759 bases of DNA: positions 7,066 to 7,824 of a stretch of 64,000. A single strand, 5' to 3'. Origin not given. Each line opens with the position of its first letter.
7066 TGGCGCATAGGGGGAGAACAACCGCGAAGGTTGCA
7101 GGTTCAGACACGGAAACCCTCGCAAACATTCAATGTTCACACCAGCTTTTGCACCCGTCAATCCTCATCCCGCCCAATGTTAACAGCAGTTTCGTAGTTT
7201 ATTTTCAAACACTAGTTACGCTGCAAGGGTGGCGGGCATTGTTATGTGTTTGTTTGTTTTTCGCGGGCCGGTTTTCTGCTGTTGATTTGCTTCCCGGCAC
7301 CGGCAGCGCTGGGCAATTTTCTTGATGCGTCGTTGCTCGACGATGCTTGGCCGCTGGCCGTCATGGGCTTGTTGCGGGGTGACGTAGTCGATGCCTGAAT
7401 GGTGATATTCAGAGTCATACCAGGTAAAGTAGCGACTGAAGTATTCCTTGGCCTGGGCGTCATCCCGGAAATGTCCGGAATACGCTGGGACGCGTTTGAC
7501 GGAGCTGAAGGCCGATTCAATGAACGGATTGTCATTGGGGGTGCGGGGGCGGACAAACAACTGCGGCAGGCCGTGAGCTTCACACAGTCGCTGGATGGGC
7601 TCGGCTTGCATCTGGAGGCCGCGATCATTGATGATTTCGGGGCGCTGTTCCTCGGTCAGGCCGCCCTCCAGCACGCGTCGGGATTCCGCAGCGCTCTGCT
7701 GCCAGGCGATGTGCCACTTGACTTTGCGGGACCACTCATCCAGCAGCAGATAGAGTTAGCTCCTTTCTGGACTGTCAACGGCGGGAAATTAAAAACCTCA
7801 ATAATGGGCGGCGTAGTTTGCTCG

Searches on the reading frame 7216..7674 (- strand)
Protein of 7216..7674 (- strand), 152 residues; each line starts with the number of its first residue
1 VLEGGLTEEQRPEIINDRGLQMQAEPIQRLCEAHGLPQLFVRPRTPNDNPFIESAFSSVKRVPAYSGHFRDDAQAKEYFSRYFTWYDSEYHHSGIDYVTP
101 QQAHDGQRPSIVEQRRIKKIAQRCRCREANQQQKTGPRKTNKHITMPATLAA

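Call 81: search_protein_families(library=pfam, proteins=[window:7216-7674:-], max_evalue=0.01)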
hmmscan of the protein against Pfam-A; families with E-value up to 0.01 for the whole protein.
window:7216-7674:- (152 aa): 1 family
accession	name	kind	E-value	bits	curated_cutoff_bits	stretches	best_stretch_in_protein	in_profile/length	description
PF13683.12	rve_3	-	2.1e-10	40.6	26.5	1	39-100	6-67/67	Integrase core domain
